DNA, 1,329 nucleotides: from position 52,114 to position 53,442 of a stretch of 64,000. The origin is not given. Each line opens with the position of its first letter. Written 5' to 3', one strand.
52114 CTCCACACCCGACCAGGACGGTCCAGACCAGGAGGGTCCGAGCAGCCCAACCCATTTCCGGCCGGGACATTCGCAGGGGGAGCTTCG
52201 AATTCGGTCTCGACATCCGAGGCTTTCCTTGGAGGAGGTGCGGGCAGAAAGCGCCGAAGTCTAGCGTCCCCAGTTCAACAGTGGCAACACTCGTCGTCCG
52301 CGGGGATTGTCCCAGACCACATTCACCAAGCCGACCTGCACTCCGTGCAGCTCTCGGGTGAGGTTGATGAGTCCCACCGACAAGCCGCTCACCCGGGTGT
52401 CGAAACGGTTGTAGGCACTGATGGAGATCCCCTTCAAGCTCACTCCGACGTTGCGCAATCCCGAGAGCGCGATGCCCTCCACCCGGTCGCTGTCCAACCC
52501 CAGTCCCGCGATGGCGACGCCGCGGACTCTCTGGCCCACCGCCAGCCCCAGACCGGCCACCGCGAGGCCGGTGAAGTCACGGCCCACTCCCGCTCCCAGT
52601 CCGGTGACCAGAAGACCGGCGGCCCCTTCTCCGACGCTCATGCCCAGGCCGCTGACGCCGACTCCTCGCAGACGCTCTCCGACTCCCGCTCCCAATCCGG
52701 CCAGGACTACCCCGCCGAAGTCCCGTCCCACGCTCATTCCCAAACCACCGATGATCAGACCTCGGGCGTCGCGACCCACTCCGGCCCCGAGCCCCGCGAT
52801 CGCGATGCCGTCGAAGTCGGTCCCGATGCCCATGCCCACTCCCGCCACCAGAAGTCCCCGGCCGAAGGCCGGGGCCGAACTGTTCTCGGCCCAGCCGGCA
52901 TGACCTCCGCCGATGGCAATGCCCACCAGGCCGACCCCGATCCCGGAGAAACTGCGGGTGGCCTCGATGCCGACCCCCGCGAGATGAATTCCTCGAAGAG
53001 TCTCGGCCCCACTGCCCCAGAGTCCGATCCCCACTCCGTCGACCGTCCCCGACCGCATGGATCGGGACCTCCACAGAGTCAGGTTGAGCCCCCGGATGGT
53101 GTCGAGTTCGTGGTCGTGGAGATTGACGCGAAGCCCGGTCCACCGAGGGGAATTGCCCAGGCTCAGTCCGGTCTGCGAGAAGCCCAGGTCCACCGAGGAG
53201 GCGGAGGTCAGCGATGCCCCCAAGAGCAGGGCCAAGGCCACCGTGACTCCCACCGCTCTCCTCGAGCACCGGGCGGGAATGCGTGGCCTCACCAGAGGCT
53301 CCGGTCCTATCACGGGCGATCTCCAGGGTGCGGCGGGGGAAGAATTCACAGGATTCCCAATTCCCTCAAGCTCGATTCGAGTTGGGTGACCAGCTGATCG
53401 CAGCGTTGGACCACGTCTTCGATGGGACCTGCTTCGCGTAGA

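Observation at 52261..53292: Secreted protein built from about ten 16-residue glycine-rich tandem repeats, not matching any family I recognise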

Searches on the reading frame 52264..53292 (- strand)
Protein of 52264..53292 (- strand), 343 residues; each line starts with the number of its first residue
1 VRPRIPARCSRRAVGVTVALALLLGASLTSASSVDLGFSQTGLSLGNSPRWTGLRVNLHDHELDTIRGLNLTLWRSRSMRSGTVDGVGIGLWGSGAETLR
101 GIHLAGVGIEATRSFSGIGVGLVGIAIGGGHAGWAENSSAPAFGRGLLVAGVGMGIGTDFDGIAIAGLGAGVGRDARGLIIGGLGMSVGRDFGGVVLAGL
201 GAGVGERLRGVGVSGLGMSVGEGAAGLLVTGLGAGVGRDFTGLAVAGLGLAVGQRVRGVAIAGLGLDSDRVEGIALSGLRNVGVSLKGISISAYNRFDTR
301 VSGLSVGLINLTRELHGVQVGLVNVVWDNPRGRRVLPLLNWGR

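Call 4: search_protein_families(library=pfam, proteins=[window:52264-53292:-], max_evalue=10)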
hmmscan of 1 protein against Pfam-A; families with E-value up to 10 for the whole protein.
window:52264-53292:- (343 aa): 0 families
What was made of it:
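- On RTX / Ca2+-dependent beta-roll: No Pfam hit (call 4).
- Closest known: Central repeat domain of bacterial ice-nucleation proteins. Different: Pfam Ice_nucleation is not hit (call 4).
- Closest known: Left-handed beta-helix acyltransferases. Different: No Pfam hit to Hexapep, Bactofilin or Pentapeptide (call 4).
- No Pfam hit to HemolysinCabind or Ice_nucleation at E<=10 (call 4).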

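Call 5: search_protein_families(library=ncbifam, proteins=[window:52264-53292:-], max_evalue=10)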
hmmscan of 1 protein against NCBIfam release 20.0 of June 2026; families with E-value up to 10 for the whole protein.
window:52264-53292:- (343 aa): 4 families
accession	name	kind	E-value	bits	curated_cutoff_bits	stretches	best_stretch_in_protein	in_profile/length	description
NF047437.1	VC2662_fam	equivalog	1.2e-06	28.1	140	2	191-325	41-171/187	VC2662 family protein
NF047436.1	LA_2272_repeat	domain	4.4e-06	26.4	25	1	303-325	3-26/30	LA_2272 family surface repeat-containing protein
NF047435.1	LA_2272_fam_lipo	equivalog_domain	0.0017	18.4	30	1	300-324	34-59/59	LA_2272/LA_2273 family lipoprotein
TIGR04133.1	rSAM_w_lipo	hypoth_equivalog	0.25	10.2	425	1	257-291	104-138/350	TIGR04133 family radical SAM/SPASM protein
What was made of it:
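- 52318..52386 (-): Stretch matching NCBIfam NF047436, the LA_2272 family surface repeat (aa 303-325). 26.4 bits against a curated cut-off of 25, E 4.4e-6 (call 5).
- On LA_2272 family surface repeat-containing protein (NCBIfam NF047436, domain model): 26.4 bits, E 4.4e-6, aa 303-325 (call 5). Only one stretch passes (call 5).
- On LA_2272/LA_2273 family lipoprotein (NCBIfam NF047435): 18.4 bits (call 5).
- On VC2662 family protein (NCBIfam NF047437, equivalog): 28.1 bits, aa 191-325 against model positions 41-171 (call 5).
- Closest known: NCBIfam NF047436, LA_2272 family surface repeat. Different: This protein has no lipobox, and NF047435 (the lipoprotein form) scores 18.4 against a cut-off of 30 bits (call 5).
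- NCBI's family name calls the LA_2272 repeat a 'surface' repeat (call 5).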

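Call 7: find_homologous_proteins(query=window:52264-53292:-, max_evalue=0.001)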
Query seq(343 aa) (343 aa): 299 proteins with E <= 0.001 among 8000 candidates; the best 120 are listed.
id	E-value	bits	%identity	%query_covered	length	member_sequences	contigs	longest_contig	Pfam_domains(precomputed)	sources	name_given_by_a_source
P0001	1.0e-101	359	56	90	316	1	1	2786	-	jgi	jgi:hypothetical protein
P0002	5.0e-90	320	47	94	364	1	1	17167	-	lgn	-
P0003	5.9e-84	300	41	96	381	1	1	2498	-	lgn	-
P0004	1.5e-82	296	42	91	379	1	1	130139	-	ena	-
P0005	2.8e-78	282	36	91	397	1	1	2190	-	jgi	jgi:hypothetical protein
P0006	6.3e-76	274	38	91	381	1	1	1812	-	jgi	jgi:hypothetical protein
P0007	2.0e-75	272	37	91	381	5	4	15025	-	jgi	jgi:hypothetical protein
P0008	2.8e-71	259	40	97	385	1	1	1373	-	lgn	-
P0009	4.6e-62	228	35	95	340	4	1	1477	-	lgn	-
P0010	7.9e-62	228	35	53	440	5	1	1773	-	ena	-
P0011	1.3e-59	220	32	100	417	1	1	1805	-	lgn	-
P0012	1.5e-59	220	38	92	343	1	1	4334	-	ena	-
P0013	2.6e-59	219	33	98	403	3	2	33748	-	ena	-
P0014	4.7e-59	218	35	98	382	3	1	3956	-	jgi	jgi:hypothetical protein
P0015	2.2e-57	213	35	90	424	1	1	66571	-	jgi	jgi:hypothetical protein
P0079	1.9e-43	167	37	90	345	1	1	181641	-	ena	-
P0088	1.0e-42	165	31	99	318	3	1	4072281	-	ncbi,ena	-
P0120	5.1e-41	159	34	92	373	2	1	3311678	-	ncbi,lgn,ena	-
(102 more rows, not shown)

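Call 8: search_solved_structures(query=window:52264-53292:-, max_evalue=10)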
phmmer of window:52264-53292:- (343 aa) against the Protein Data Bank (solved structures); distinct sequences matched with E-value up to 10: 0.
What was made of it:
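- Tried and rejected: The single protein gave no hits (call 8).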

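Call 14: search_protein_families(library=ncbifam, alignment_id=A1, max_evalue=0.01)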
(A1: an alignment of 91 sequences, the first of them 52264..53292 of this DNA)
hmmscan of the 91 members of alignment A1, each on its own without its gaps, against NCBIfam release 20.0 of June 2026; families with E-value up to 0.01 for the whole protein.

A. member 1, window:52264-53292:- (343 aa): 3 families
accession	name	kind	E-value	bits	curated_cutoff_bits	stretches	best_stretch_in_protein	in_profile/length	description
NF047437.1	VC2662_fam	equivalog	1.2e-06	28.1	140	1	191-325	41-171/187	VC2662 family protein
NF047436.1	LA_2272_repeat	domain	4.4e-06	26.4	25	1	303-325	3-26/30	LA_2272 family surface repeat-containing protein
NF047435.1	LA_2272_fam_lipo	equivalog_domain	0.0017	18.4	30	0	300-324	34-59/59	LA_2272/LA_2273 family lipoprotein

B. families by the number of members that match (of 91 scanned): 3 families
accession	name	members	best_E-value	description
NF047437.1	VC2662_fam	81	5.8e-13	VC2662 family protein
NF047436.1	LA_2272_repeat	72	1.4e-10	LA_2272 family surface repeat-containing protein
NF047435.1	LA_2272_fam_lipo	2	0.00087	LA_2272/LA_2273 family lipoprotein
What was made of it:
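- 52318..52386 (-): 72 of 91 homologues match, best E 1.4e-10 (call 14).
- On LA_2272 family surface repeat-containing protein (NCBIfam NF047436, domain model): The margin is narrow, but 72 of 91 homologues also match, best E 1.4e-10 (call 14).
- Closest known: NCBIfam NF047436, LA_2272 family surface repeat. Same: 72 of 91 family members match (calls 5, 14).
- Closest known: NCBIfam NF047437, VC2662 family. Same: 81 of 91 relatives match, best E 5.8e-13 (calls 5, 14).
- VC2662_fam matches 81 of 91 members, best E 5.8e-13 (calls 5, 14).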

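Call 18: find_encoding_contigs(protein=P0004, flank=6000, max_places=3)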
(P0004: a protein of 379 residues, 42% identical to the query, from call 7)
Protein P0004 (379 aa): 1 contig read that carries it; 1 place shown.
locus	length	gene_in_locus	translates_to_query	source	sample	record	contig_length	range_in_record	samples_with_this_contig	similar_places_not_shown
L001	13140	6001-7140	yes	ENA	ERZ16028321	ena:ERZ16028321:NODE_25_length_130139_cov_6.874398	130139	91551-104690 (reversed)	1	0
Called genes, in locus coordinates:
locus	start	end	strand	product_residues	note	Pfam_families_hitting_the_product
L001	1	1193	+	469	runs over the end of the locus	-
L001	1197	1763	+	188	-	-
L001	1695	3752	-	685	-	PF00672:HAMP, PF00512:HisKA, PF02518:HATPase_c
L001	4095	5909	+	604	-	PF08439:Peptidase_M3_N, PF01432:Peptidase_M3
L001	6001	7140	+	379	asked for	-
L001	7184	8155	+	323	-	PF01408:GFO_IDH_MocA, PF02894:GFO_IDH_MocA_C, PF22725:GFO_IDH_MocA_C3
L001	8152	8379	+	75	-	PF11146:DUF2905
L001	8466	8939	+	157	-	PF14534:DUF4440 (weak)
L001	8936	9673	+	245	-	-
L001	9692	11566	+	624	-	PF02446:Glyco_hydro_77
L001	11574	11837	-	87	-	-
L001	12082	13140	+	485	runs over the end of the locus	PF00578:AhpC-TSA, PF08534:Redoxin, PF13905:Thioredoxin_8, PF01436:NHL (weak)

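Call 19: find_encoding_contigs(protein=P0088, flank=6000, max_places=2)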
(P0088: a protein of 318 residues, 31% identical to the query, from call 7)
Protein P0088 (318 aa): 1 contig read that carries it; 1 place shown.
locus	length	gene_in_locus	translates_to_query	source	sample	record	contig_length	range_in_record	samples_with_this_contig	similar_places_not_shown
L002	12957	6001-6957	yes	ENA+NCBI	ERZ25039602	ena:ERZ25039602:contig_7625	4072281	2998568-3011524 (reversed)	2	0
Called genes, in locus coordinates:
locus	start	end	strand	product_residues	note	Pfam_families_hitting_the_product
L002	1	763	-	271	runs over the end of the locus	PF12773:DZR (weak)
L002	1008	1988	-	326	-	PF02163:Peptidase_M50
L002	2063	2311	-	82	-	PF00037:Fer4 (weak), PF12797:Fer4_2 (faint), PF12837:Fer4_6 (faint), PF13237:Fer4_10 (faint), PF14697:Fer4_21 (weak), PF12838:Fer4_7, PF13187:Fer4_9 (weak)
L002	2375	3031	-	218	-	PF09976:TPR_21, PF07719:TPR_2 (faint), PF13174:TPR_6 (faint), PF13428:TPR_14 (faint), PF14559:TPR_19 (faint), PF13432:TPR_16 (weak)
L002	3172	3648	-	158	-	PF03358:FMN_red (faint), PF12724:Flavodoxin_5, PF00258:Flavodoxin_1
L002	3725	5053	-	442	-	-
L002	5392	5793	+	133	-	PF00072:Response_reg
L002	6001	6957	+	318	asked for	-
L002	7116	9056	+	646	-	PF02922:CBM_48, PF00128:Alpha-amylase, PF02806:Alpha-amylase_C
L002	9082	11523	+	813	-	PF03065:Glyco_hydro_57, PF12055:DUF3536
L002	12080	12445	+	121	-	PF10502:Peptidase_S26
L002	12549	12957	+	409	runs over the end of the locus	PF00144:Beta-lactamase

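Call 20: find_encoding_contigs(protein=P0120, flank=6000, max_places=2)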
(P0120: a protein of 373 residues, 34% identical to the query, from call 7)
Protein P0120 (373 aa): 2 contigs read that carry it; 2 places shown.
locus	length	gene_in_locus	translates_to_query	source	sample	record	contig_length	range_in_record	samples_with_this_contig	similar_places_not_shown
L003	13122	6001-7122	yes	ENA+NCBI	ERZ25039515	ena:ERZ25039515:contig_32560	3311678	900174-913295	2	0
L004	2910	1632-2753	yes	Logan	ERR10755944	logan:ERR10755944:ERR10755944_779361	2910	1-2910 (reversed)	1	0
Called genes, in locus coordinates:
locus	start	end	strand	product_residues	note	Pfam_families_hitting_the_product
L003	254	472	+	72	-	-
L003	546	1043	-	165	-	PF09970:DUF2204 (weak), PF19502:DUF6036 (faint)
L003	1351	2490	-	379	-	PF00149:Metallophos, PF12850:Metallophos_2 (weak)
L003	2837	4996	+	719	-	PF00754:F5_F8_type_C, PF22633:F5_F8_type_C_2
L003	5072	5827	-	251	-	PF01757:Acyl_transf_3 (weak), PF07786:HGSNAT_cat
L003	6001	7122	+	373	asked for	-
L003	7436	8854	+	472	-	-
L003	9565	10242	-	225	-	-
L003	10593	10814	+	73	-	PF12728:HTH_17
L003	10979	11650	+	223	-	-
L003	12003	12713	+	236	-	-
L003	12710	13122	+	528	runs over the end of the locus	-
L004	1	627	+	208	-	?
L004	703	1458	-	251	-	PF01757:Acyl_transf_3 (weak), PF07786:HGSNAT_cat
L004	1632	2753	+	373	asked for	-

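Call 21: find_encoding_contigs(protein=P0079, flank=6000, max_places=2)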
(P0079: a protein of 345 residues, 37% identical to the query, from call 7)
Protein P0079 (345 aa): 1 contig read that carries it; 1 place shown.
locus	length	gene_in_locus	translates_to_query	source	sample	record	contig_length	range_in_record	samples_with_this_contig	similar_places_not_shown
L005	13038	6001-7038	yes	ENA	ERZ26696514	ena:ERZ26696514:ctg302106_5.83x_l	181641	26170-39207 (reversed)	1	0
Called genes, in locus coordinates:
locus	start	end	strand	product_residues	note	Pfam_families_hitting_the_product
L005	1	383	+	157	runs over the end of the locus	-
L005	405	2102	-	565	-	PF07732:Cu-oxidase_3, PF00394:Cu-oxidase, PF07731:Cu-oxidase_2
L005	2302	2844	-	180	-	-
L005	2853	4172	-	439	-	-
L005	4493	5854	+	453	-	PF13599:Pentapeptide_4 (faint), PF00805:Pentapeptide, PF13576:Pentapeptide_3 (faint), PF00805:Pentapeptide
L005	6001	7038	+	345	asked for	-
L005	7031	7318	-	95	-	-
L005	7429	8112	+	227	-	PF02163:Peptidase_M50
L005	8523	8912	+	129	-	-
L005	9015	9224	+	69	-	-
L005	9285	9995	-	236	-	-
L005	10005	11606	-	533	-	PF00884:Sulfatase, PF01663:Phosphodiest (faint), PF16347:SGSH_C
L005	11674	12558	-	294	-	PF03781:FGE-sulfatase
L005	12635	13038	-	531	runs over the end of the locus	PF24681:Kelch_KLHDC2_KLHL20_DRC7, PF24981:Beta-prop_ATRN-LZTR1, PF13415:Beta-prop_FBX42, PF24681:Kelch_KLHDC2_KLHL20_DRC7, PF25210:Kelch_FKB95, PF01344:Kelch_1, PF13415:Beta-prop_FBX42, PF25210:Kelch_FKB95, +9 more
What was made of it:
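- No transporter or secretion partner appears in any neighbourhood examined (calls 18-21).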

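Call 22: predict_structure(alignment_id=A1)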
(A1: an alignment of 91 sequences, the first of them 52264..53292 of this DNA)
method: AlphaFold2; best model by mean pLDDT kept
length: 343 residues; sequences in the alignment: 91
mean_pLDDT: 92.8   pTM: 0.82
mean pLDDT of the five models: 92.8, 92.5, 92.3, 92.1, 91.4
residues with pLDDT >= 90: 289; 70-90: 26; 50-70: 23; < 50: 5
segments of 3 or more residues with pLDDT < 50: none
pLDDT, mean of each block of 10 residues (from residue 1): 55 84 74 90 95 95 95 82 96 94 96 97 91 59 96 97 98 98 97 98 98 98 98 98 98 98 98 98 98 98 98 98 97 96 93
secondary structure, 60 per line:
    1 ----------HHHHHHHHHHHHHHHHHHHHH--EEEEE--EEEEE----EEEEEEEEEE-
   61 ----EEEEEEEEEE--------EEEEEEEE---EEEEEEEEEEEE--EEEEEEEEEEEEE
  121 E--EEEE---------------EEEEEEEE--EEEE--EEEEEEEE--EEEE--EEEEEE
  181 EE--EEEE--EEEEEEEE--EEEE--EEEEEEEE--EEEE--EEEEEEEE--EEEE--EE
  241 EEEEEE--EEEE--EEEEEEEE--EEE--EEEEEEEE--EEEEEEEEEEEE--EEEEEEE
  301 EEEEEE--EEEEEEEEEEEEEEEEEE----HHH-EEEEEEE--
elements in order: H11-31 E34-38 E41-45 E50-59 E65-74 E83-90 E94-105 E108-121 E124-127 E143-150 E153-156 E159-166 E169-172 E175-182 E185-188 E191-198 E201-204 E207-214 E217-220 E223-230 E233-236 E239-246 E249-252 E255-262 E265-267 E270-277 E280-291 E294-306 E309-326 E335-341
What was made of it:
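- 53194..53292 (-): Signal peptide, aa 1-33 (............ / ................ / TSASS). It is Sec/SPase I type with no lipobox cysteine. AF2 predicts a helix at aa 11-31 with low pLDDT (call 22).
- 52873..53193 (-): Conserved N-terminal region, aa 34-140. It consists of irregular 15-18-residue units and carries the family's best-conserved non-glycine residues (R55, N57, D60, N70, T72, W74). A low-confidence loop lies at about aa 128-142. AF2 strands 34-127 have pLDDT 82-97, and the 131-140 block has pLDDT 59 (call 22).
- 52441..52872 (-): Array of nine in-register 16-residue units, aa 141-284. Seven are canonical (G-x-D/E-x-x-G-h-x-h-x-G-L-G-x-x-V, aa 157-268) and two are degenerate. Each is read as one solenoid coil. 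The AF2 strand pattern is E8-2-E4-2 with pLDDT 96-98 (call 22).
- The model is all-beta, with a strict E8-2-E4-2 pattern every 16 residues over aa 143-277 (call 22). That is too short and too regular for a transmembrane barrel (call 22). The AF2 model is confident (call 22).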

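Call 25: fold_search(model_id=the predicted structure, library=pdb)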
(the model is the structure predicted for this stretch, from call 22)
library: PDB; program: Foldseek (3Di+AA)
matches with E <= 10: 21; with E <= 0.001: 0
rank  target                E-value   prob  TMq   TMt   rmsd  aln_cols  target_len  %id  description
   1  3p4g_A                6.9e-01  0.28  0.28  0.31  12.5       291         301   12  X-ray crystal structure of a hyperactive, Ca2+-dependent, beta-helical antifreeze protein from an Antarctic bacterium (released 2011-04-27)
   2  3p4g_D                2.2e+00  0.05  0.19  0.20  12.7       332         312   13  X-ray crystal structure of a hyperactive, Ca2+-dependent, beta-helical antifreeze protein from an Antarctic bacterium (released 2011-04-27)
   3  4e79_C                2.6e+00  0.03  0.12  0.12  17.4       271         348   12  Structure of LpxD from Acinetobacter baumannii at 2.66A resolution (P4322 form) (released 2013-01-16)
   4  3p4g_C                3.5e+00  0.07  0.25  0.28  12.4       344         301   12  X-ray crystal structure of a hyperactive, Ca2+-dependent, beta-helical antifreeze protein from an Antarctic bacterium (released 2011-04-27)
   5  3pmo                  4.0e+00  0.01  0.10  0.10  18.1       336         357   14  The structure of LpxD from Pseudomonas aeruginosa at 1.3 A resolution (released 2011-07-27)
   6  3wwg_D                4.0e+00  0.01  0.12  0.10  16.3       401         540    9  Crystal structure of the N-glycan-deficient variant N448A of isopullulanase complexed with isopanose (released 2014-11-12)
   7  4ihg_D                4.5e+00  0.02  0.12  0.12  15.8       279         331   13  Chasing Acyl Carrier Protein Through a Catalytic Cycle of Lipid A Production (released 2013-11-13)
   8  3p4g_B                4.7e+00  0.10  0.30  0.32  12.5       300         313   12  X-ray crystal structure of a hyperactive, Ca2+-dependent, beta-helical antifreeze protein from an Antarctic bacterium (released 2011-04-27)
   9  9f5x_u                4.7e+00  0.02  0.11  0.14  12.4       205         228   12  Structure of the Chlamydomonas reinhardtii respiratory supercomplex I1 III2 IV2 (released 2025-03-12)
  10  5uyt_A                5.4e+00  0.02  0.21  0.19  18.6       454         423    9  Crystal structure of ice binding protein from an Antarctic bacterium Flavobacteriaceae (released 2017-10-25)
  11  4ihh_A                5.7e+00  0.01  0.13  0.13  15.6       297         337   13  Chasing Acyl Carrier Protein Through a Catalytic Cycle of Lipid A Production (released 2013-11-13)
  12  3wwg_C                6.0e+00  0.01  0.16  0.12  15.1       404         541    9  Crystal structure of the N-glycan-deficient variant N448A of isopullulanase complexed with isopanose (released 2014-11-12)
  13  3wwg_A                6.3e+00  0.01  0.15  0.11  16.3       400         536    9  Crystal structure of the N-glycan-deficient variant N448A of isopullulanase complexed with isopanose (released 2014-11-12)
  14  8vbb_A                6.9e+00  0.02  0.23  0.11  13.4       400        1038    7  The secreted adhesin EtpA of Enterotoxigenic Escherichia coli in complex with the mouse mAb 1G05 (released 2024-09-04)
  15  6p83_C                7.3e+00  0.01  0.12  0.12  17.5       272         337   13  E.coli LpxD in complex with compound 1o (released 2019-08-28)
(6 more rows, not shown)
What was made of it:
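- On RTX / Ca2+-dependent beta-roll: 3p4g scores E 0.69 (call 25).
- Closest known: Left-handed beta-helix acyltransferases. Same: LpxD and LpxA appear among the weak fold hits (call 25).
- Closest known: Left-handed beta-helix acyltransferases. Different: TM is 0.10-0.14 (call 25).
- The best PDB hit is the Ca2+-dependent beta-helical antifreeze 3p4g (call 25). Weak fold hits to the EtpA TPS domain exist (call 25). The EtpA hits have E of about 7-8 and TM 0.2 (call 25).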

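Call 32: fold_search(model_id=the predicted structure, library=viral)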
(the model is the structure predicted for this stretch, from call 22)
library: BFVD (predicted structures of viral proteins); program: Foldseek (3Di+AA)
matches with E <= 10: 134; with E <= 0.001: 0
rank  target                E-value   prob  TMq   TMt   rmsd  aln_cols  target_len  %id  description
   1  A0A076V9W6            3.8e-03  0.63  0.18  0.16  14.9       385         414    8  (no name in the UniProt tables at hand)
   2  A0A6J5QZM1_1          1.7e-02  0.35  0.16  0.05  51.7       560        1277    9  PKD/Chitinase domain containing protein [uncultured Caudovirales phage]
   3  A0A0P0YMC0            2.7e-02  0.75  0.30  0.20  12.9       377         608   10  (no name in the UniProt tables at hand)
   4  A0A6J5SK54            3.2e-02  0.41  0.21  0.26  13.2       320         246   19  Uncharacterized protein [uncultured Caudovirales phage]
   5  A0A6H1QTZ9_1          4.0e-02  0.66  0.30  0.16  12.8       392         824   11  Uncharacterized protein [Ostreococcus mediterraneus virus 2]
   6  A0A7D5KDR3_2          4.9e-02  0.72  0.35  0.17  10.6       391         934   12  Uncharacterized protein [Synechococcus phage S-CAM7]
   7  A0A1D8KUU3            5.4e-02  0.54  0.32  0.11  12.3       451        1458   10  Peptidase S74 domain-containing protein [Synechococcus phage S-CAM7]
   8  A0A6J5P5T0            6.6e-02  0.20  0.20  0.14  13.6       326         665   13  Uncharacterized protein [uncultured Caudovirales phage]
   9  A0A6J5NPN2            6.9e-02  0.47  0.28  0.24  13.9       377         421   10  Uncharacterized protein [uncultured Caudovirales phage]
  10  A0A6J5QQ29            8.4e-02  0.16  0.17  0.06  20.1       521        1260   12  Uncharacterized protein [uncultured Caudovirales phage]
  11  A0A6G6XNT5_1          8.9e-02  0.44  0.25  0.13  13.9       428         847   11  (no name in the UniProt tables at hand)
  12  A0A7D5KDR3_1          9.8e-02  0.33  0.25  0.13  13.9       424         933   13  Uncharacterized protein [Synechococcus phage S-CAM7]
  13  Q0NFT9                1.0e-01  0.20  0.26  0.27  10.9       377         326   10  G4R protein [Variola virus]
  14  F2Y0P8                1.0e-01  0.16  0.24  0.22  12.5       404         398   14  (no name in the UniProt tables at hand)
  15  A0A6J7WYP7            1.1e-01  0.47  0.32  0.15  13.8       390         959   12  Uncharacterized protein [uncultured Caudovirales phage]
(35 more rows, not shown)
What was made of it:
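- Tried and rejected: Foldseek against the PDB and BFVD gave nothing significant (calls 25, 32).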

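Call 34: find_related_loci(query=window:52264-53292:-, collection=genome_contigs, flank=6000)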
Query window:52264-53292:- (343 aa) in genome_contigs; peptide patterns used: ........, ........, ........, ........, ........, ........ (x = any residue, [..] = any of these).
140 stretches matched a pattern, but none encodes a relative of the query by tblastn (E <= 1e-3).
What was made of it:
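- Tried and rejected: The single protein found nothing (call 34).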
